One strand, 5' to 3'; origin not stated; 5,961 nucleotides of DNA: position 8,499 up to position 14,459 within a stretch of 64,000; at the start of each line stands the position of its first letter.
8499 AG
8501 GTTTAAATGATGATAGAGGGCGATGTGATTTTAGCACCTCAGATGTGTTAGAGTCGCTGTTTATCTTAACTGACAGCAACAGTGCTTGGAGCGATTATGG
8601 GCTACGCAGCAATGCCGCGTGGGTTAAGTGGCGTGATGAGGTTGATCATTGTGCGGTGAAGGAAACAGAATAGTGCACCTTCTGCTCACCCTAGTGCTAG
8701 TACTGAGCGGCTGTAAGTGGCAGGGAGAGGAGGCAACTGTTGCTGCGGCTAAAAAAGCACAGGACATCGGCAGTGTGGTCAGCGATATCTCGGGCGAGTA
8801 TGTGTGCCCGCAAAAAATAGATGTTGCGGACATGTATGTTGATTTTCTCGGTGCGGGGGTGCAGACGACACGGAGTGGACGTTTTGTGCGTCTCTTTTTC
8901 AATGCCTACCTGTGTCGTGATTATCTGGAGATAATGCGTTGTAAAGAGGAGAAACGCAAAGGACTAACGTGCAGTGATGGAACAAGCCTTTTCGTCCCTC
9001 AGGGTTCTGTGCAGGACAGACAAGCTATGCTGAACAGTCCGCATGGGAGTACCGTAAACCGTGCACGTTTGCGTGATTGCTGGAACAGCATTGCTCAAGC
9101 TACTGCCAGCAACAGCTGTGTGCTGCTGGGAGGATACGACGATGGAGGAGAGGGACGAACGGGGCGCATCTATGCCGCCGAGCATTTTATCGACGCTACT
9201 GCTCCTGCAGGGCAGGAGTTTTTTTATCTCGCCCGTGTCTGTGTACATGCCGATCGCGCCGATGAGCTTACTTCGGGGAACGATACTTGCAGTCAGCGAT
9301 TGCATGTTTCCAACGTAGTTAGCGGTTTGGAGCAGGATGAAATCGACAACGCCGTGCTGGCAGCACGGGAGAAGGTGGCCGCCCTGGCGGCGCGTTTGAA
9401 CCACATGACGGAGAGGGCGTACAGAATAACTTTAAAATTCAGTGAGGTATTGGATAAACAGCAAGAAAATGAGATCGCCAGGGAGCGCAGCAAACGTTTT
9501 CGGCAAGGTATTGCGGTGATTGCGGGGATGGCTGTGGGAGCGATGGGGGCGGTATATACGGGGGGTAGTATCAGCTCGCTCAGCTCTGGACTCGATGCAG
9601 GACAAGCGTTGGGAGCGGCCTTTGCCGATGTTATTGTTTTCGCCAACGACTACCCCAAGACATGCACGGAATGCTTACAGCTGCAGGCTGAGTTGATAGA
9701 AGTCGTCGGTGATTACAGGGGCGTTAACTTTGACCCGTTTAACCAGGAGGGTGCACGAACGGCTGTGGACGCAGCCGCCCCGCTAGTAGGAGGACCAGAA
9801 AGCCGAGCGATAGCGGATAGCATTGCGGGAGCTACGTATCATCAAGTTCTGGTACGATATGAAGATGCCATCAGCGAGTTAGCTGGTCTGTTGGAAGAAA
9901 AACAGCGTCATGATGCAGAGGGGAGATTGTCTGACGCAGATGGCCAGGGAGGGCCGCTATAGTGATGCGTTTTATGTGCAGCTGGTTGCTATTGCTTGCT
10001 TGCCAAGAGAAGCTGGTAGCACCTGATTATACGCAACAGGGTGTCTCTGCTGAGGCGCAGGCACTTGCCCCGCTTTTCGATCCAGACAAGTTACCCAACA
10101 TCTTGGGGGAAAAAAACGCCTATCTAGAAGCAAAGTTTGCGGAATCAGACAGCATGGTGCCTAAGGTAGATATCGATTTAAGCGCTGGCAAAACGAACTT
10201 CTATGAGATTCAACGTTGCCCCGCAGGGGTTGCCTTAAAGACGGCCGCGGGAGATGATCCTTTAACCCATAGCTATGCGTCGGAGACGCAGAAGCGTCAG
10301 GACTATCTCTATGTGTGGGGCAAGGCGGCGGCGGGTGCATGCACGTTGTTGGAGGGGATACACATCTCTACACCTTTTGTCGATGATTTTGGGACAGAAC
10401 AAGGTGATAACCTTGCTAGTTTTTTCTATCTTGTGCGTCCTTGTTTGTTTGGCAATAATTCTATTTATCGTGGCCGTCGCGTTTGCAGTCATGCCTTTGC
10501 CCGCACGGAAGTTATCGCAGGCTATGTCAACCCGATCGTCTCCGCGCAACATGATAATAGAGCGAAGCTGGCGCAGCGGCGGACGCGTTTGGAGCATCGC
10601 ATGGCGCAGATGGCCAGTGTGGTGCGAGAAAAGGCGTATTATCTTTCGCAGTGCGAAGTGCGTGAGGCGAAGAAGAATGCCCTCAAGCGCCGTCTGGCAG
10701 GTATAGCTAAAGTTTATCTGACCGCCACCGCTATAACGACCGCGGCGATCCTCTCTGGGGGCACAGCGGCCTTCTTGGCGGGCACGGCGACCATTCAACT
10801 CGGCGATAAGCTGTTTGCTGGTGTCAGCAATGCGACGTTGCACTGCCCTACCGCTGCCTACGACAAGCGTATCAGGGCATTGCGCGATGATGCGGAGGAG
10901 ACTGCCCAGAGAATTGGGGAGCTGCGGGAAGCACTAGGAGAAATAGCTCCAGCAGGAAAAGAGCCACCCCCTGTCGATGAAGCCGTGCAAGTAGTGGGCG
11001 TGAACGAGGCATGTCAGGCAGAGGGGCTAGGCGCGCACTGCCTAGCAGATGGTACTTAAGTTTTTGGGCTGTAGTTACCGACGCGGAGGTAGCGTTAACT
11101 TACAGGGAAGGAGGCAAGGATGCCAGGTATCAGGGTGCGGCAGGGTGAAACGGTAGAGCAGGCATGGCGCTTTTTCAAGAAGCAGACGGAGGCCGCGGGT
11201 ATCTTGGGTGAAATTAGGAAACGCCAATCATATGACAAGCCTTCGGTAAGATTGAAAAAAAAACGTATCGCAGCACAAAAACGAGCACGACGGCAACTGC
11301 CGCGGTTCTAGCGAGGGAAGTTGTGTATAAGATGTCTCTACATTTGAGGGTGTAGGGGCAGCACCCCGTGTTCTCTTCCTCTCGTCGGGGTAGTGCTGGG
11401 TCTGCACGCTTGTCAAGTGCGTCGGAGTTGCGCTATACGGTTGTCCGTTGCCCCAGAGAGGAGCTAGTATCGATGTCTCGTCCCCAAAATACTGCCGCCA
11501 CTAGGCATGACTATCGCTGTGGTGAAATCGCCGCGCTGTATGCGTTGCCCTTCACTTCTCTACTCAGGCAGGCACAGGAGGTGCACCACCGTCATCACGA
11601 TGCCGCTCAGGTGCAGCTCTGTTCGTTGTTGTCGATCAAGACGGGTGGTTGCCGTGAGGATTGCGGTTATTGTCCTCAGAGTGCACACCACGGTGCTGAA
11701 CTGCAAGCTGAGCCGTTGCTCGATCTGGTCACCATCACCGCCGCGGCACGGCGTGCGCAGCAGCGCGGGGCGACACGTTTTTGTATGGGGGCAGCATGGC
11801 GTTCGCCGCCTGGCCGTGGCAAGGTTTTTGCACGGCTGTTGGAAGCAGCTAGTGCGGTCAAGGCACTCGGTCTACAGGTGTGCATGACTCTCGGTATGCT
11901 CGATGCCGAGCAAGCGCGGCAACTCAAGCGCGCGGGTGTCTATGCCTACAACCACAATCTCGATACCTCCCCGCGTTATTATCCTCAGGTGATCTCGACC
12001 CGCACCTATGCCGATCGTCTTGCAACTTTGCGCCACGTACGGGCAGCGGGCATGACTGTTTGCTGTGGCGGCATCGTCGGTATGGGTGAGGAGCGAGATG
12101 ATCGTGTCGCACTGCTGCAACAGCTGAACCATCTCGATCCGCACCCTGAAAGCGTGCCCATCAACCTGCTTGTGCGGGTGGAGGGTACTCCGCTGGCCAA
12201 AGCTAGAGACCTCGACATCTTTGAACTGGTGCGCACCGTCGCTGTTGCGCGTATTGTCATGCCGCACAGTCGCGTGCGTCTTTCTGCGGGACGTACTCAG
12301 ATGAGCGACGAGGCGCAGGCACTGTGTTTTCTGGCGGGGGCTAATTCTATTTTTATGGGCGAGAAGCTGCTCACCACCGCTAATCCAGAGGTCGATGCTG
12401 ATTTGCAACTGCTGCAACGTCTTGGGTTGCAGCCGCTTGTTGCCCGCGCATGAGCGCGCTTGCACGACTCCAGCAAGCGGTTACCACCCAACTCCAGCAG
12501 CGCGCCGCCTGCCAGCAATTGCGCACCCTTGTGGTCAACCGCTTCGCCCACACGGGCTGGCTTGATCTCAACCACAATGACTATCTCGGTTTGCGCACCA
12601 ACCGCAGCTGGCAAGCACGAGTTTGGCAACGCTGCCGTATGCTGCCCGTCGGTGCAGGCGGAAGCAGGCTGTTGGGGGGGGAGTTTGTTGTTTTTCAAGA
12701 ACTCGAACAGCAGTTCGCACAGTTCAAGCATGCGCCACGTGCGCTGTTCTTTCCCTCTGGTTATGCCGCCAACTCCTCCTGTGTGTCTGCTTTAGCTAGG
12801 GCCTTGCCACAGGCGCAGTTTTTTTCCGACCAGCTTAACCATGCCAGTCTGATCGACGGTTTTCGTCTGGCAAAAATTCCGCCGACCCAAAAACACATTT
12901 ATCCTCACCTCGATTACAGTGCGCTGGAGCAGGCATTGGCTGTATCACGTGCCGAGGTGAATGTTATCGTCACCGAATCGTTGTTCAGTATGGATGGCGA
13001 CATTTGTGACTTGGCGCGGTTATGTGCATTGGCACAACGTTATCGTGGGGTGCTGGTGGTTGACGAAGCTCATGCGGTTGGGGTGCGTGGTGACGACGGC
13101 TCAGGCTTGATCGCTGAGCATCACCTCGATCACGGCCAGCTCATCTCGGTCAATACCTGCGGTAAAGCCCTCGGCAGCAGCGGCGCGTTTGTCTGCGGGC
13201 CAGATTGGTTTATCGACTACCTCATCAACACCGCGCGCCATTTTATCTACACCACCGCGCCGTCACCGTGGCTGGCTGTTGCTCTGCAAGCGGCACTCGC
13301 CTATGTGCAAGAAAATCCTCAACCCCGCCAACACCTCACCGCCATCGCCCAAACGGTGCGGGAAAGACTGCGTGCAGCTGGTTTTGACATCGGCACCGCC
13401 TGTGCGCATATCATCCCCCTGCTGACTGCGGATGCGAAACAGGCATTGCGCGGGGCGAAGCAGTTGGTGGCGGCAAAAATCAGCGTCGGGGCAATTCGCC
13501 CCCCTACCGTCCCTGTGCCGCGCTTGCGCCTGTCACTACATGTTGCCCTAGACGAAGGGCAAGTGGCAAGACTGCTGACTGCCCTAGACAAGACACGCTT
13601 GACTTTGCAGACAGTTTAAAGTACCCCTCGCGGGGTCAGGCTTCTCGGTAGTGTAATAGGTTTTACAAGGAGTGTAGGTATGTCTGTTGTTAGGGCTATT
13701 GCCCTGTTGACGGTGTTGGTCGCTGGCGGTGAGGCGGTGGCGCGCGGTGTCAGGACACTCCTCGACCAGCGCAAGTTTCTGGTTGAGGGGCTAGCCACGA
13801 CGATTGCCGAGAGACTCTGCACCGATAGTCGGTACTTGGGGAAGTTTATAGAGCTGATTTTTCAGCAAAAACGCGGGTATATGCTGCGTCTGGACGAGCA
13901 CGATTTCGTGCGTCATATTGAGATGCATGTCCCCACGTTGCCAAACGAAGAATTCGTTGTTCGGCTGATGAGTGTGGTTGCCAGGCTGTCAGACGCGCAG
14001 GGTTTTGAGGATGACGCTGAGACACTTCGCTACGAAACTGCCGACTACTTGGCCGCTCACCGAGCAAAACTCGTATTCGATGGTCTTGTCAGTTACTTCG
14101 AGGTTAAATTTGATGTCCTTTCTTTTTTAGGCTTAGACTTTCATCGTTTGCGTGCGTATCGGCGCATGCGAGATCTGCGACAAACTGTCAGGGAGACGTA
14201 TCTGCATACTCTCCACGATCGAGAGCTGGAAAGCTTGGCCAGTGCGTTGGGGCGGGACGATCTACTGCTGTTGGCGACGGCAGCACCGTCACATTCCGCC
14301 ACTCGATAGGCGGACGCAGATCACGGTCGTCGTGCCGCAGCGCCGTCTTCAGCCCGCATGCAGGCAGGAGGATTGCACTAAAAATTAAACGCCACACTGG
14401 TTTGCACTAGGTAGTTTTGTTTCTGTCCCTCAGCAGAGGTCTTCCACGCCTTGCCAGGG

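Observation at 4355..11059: Translationally coupled five-gene operon of uncharacterised lipoproteins, including a paralogous pair with glycine-zipper C-terminal anchors: candidate novel envelope system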

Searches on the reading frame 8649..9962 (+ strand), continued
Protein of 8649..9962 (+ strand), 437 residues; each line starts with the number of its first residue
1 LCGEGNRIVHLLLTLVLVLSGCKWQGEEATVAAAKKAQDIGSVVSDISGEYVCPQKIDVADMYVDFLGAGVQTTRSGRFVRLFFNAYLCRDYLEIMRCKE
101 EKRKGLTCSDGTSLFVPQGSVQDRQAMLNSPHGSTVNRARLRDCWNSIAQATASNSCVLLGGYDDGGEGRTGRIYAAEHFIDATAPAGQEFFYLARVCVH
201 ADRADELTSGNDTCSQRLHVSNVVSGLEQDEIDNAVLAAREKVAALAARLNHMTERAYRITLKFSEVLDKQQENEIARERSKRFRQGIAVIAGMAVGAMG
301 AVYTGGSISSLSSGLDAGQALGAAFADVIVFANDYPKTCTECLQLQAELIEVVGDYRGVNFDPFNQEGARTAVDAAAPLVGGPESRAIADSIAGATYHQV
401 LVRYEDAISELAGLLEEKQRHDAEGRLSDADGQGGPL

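Call 75: find_encoding_contigs(protein=P0049, flank=10000, max_places=2)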
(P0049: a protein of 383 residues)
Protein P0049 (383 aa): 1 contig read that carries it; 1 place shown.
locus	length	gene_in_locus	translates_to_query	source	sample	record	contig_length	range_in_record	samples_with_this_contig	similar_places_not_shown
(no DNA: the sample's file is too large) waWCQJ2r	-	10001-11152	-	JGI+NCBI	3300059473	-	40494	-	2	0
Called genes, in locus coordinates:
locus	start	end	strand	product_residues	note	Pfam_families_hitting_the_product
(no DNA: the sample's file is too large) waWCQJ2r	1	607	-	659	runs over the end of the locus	PF12797:Fer4_2 (faint), PF12838:Fer4_7 (weak), PF13183:Fer4_8, PF13187:Fer4_9, PF13237:Fer4_10, PF13484:Fer4_16, PF13534:Fer4_17 (weak), PF02754:CCG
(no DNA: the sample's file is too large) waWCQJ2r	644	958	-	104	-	-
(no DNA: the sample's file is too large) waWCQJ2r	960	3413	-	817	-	-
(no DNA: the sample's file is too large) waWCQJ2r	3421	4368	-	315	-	PF00561:Abhydrolase_1, PF12146:Hydrolase_4, PF12697:Abhydrolase_6 (weak)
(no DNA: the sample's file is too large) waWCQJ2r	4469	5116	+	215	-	PF00702:Hydrolase, PF08282:Hydrolase_3 (faint), PF12710:HAD, PF13419:HAD_2, PF13242:Hydrolase_like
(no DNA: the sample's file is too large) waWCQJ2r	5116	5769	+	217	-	PF00849:PseudoU_synth_2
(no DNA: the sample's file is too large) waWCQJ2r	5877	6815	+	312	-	-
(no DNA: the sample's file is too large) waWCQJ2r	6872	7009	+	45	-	-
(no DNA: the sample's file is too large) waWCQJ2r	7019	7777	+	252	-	PF00126:HTH_1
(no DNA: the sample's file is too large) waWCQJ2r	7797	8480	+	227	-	PF07947:YhhN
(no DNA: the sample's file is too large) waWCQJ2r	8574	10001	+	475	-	-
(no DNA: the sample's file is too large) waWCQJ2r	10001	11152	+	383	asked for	-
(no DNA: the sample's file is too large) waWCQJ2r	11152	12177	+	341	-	-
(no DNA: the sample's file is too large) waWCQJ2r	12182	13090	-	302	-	PF00089:Trypsin (faint), PF13365:Trypsin_2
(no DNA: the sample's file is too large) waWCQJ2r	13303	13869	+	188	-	-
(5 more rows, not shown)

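Call 76: find_encoding_contigs(protein=P0086, flank=10000, max_places=2)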
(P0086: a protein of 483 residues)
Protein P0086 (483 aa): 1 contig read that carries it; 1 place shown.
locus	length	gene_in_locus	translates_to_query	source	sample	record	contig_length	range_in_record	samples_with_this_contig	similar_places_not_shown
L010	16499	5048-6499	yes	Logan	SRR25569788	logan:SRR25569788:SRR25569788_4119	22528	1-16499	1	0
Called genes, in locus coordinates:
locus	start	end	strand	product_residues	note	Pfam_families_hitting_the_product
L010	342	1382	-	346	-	-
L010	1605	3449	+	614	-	PF26549:Tricorn_N (weak), PF05448:AXE1 (weak), PF20434:BD-FAE, PF01738:DLH, PF12146:Hydrolase_4, PF12697:Abhydrolase_6 (weak), PF00326:Peptidase_S9, PF12146:Hydrolase_4, +3 more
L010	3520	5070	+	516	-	PF00883:Peptidase_M17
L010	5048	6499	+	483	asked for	-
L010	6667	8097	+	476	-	-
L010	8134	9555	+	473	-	-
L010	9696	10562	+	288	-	-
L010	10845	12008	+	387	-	PF00069:Pkinase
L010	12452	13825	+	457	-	-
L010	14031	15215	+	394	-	PF07884:VKOR, PF13462:Thioredoxin_4, PF01323:DSBA (faint)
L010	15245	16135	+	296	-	PF02588:YitT_membrane, PF10035:DUF2179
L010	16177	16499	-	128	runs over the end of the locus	-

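Call 94: search_protein_families(library=pfam, proteins=[L009:115-1896:+, L009:2150-2998:+, L009:2995-3798:+, L009:3805-4875:+, L010:9696-10562:+, L010:342-1382:-, L006:2633-4543:-, L006:1653-2348:-, L006:762-1376:-], max_evalue=0.01)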
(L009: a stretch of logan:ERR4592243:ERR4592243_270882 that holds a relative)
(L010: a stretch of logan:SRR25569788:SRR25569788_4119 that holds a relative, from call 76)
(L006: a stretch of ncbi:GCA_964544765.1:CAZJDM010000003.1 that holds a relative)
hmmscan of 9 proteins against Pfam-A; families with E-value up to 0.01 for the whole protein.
L009:115-1896:+ (593 aa): 3 families
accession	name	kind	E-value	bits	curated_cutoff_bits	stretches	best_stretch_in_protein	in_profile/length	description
PF02518.31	HATPase_c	-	1e-11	45.7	26.4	1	437-559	9-96/111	Histidine kinase-, DNA gyrase B-, and HSP90-like ATPase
PF01627.28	Hpt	-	1.1e-07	32.4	24.6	1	252-309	21-60/84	Hpt domain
PF13581.12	HATPase_c_2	-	0.0049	17.3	27.4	0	416-501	14-91/127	Histidine kinase-like ATPase domain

L009:2150-2998:+ (282 aa): 0 families

L009:2995-3798:+ (267 aa): 0 families

L009:3805-4875:+ (356 aa): 0 families

L010:9696-10562:+ (288 aa): 0 families

L010:342-1382:- (346 aa): 1 family
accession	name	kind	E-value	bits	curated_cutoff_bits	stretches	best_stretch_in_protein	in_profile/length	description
PF12937.12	F-box-like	-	0.0075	16.5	24.3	1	30-64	1-35/47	F-box-like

L006:2633-4543:- (636 aa): 0 families

L006:1653-2348:- (231 aa): 0 families

L006:762-1376:- (204 aa): 0 families

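Call 96: list_cluster_members(proteins=[P0047, P0052, P0054, P0055, P0056, P0057, P0058, P0059, P0060, P0061])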
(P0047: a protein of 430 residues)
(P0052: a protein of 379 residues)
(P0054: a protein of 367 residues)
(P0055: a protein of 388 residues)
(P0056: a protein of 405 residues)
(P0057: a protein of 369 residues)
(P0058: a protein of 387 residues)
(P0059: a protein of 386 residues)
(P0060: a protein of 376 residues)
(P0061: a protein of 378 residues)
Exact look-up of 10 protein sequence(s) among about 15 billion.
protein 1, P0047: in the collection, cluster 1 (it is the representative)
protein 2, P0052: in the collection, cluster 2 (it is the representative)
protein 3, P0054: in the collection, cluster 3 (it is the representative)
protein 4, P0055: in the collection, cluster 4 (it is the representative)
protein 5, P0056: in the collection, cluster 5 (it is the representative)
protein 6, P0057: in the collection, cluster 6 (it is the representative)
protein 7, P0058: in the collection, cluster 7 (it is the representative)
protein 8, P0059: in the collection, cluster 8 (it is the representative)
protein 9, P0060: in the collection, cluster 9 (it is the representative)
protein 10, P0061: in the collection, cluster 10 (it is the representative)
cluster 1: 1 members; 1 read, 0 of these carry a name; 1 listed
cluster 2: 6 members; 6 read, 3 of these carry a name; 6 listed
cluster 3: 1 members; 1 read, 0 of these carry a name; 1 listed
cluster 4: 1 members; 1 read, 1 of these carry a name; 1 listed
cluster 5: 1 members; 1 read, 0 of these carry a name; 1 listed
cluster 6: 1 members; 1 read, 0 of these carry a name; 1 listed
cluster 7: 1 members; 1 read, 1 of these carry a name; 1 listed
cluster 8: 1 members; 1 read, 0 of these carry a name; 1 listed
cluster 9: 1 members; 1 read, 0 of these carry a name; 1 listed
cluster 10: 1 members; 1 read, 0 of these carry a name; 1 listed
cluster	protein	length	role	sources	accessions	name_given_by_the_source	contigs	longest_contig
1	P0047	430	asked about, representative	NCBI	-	-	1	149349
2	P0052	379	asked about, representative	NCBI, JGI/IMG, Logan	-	hypothetical protein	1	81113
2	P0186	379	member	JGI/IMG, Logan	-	hypothetical protein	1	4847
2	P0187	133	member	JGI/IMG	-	hypothetical protein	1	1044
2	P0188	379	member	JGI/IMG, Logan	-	-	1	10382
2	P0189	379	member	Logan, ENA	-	-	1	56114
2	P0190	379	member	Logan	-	-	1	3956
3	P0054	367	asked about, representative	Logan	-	-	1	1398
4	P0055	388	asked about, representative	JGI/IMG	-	hypothetical protein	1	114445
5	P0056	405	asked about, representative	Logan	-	-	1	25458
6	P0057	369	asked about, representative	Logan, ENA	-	-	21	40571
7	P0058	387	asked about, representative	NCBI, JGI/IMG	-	hypothetical protein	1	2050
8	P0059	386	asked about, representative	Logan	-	-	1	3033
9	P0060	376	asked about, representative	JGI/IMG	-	-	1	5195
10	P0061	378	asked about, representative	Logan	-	-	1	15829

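Call 97: find_encoding_contigs(protein=P0055, flank=10000, max_places=1)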
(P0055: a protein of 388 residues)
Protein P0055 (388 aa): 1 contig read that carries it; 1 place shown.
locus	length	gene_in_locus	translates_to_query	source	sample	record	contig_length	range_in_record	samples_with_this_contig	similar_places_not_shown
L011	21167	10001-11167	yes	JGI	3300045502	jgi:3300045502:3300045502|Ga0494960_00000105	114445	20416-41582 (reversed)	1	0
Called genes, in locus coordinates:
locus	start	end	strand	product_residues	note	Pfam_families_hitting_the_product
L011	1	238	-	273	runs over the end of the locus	PF00149:Metallophos (weak), PF13277:YmdB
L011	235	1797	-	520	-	PF12072:RNase_Y_N, PF00013:KH_1 (weak), PF01966:HD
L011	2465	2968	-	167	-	PF00691:OmpA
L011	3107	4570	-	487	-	PF01225:Mur_ligase, PF08245:Mur_ligase_M, PF02875:Mur_ligase_C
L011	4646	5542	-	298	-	PF02016:Peptidase_S66, PF17676:Peptidase_S66C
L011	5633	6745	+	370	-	-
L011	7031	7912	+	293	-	-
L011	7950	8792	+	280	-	-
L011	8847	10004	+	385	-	-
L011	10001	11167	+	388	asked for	-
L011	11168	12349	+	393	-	-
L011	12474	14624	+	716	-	PF00403:HMA, PF00122:E1-E2_ATPase, PF00702:Hydrolase, PF08282:Hydrolase_3 (faint)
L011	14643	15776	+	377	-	PF01820:Dala_Dala_lig_N, PF02786:CPSase_L_D2, PF02222:ATP-grasp, PF07478:Dala_Dala_lig_C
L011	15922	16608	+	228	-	PF01252:Peptidase_A8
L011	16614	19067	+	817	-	PF02861:Clp_N, PF13191:AAA_16 (weak), PF00004:AAA, PF17871:AAA_lid_9, PF00004:AAA, PF07724:AAA_2, PF07728:AAA_5, PF10431:ClpB_D2-small, +7 more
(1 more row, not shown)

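Call 98: find_encoding_contigs(protein=P0047, flank=10000, max_places=1)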
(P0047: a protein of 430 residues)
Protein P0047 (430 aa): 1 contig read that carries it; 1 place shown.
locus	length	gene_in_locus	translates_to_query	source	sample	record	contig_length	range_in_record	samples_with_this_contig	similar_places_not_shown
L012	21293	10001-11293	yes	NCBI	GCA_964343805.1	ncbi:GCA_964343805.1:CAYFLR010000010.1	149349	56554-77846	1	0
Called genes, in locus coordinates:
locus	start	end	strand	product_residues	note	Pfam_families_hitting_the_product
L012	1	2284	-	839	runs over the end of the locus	PF21088:MS_channel_1st (weak), PF00924:MS_channel_2nd, PF21082:MS_channel_3rd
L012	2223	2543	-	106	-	-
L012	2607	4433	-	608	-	-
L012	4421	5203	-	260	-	-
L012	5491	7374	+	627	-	-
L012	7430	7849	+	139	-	-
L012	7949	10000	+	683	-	-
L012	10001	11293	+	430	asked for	-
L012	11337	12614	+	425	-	-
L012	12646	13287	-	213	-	-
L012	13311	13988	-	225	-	-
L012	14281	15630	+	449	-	PF13487:HD_5, PF01966:HD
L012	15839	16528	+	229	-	-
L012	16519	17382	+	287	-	PF00448:SRP54, PF02978:SRP_SPB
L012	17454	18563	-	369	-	-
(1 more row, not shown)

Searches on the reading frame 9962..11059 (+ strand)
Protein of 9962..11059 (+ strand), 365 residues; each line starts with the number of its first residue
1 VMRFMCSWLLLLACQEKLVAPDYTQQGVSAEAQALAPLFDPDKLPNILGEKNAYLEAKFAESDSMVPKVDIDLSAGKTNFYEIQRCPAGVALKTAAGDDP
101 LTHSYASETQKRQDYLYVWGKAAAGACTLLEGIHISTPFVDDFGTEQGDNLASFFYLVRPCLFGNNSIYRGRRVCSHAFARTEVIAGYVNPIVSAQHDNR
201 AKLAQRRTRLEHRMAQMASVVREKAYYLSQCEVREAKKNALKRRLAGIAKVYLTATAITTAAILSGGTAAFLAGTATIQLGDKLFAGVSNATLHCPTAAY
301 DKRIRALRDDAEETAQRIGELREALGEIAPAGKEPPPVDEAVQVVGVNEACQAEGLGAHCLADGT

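Call 3: search_protein_families(library=pfam, proteins=[window:9962-11059:+], max_evalue=1)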
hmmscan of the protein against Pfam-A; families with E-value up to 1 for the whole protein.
window:9962-11059:+ (365 aa): 0 families

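Call 4: search_protein_families(library=ncbifam, proteins=[window:9962-11059:+], max_evalue=1)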
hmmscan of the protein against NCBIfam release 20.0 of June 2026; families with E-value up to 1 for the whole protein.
window:9962-11059:+ (365 aa): 4 families
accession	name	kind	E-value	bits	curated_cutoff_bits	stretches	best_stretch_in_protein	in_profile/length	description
TIGR04388.1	Lepto_longest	subfamily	0.0028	15.2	45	1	233-284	1291-1342/1693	TIGR04388 family protein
TIGR00030.1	S21p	equivalog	0.04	13.7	28.95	1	204-245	14-55/58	30S ribosomal protein S21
NF052504.1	sll1863_fam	domain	0.59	10.4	35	0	298-325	36-63/93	sll1863 family stress response protein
NF052420.1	translocon_SseD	equivalog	0.66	10.1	130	0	236-282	26-71/152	type III secretion system translocon protein SseD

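Call 35: search_protein_families(library=phrogs, proteins=[window:9962-11059:+], max_evalue=0.1)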
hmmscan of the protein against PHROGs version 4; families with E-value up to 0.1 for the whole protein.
window:9962-11059:+ (365 aa): 0 families

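Call 36: search_protein_families(library=padloc, proteins=[window:9962-11059:+], max_evalue=0.1)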
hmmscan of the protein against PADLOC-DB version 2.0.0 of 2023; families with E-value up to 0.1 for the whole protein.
window:9962-11059:+ (365 aa): 0 families

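Call 69: search_solved_structures(query=A4, max_evalue=10)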
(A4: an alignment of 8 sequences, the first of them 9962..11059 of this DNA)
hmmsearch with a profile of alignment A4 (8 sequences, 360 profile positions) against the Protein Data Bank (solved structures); distinct sequences matched with E-value up to 10: 2.
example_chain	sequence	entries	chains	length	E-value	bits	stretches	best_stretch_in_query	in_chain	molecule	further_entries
1l8d_A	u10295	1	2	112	2.6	10.2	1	292-343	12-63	DNA double-strand break repair rad50 ATPase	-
6zff_A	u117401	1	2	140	2.8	10.1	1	275-342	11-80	DNA double-strand break repair Rad50 ATPase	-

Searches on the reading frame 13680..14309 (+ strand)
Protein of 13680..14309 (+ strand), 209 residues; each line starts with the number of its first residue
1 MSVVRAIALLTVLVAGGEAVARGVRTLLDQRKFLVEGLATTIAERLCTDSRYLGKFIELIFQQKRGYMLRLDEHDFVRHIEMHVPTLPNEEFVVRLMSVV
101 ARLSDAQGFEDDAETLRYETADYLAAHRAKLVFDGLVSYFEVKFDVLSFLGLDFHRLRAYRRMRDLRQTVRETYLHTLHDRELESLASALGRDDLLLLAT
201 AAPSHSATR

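Call 3: search_protein_families(library=pfam, proteins=[window:13680-14309:+], max_evalue=1)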
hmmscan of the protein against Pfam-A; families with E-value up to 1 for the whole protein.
window:13680-14309:+ (209 aa): 2 families
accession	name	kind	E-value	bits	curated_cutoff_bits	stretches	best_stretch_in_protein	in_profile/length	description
PF24540.1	zf-C2H2_REST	-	0.3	11.1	27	1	73-84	15-26/30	REST-like, C2H2-type zinc finger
PF16914.10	TetR_C_12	-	0.61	10.6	27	1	161-198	29-65/105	Bacterial transcriptional repressor C-terminal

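Call 4: search_protein_families(library=ncbifam, proteins=[window:13680-14309:+], max_evalue=1)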
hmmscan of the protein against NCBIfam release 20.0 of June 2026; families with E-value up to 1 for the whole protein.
window:13680-14309:+ (209 aa): 0 families
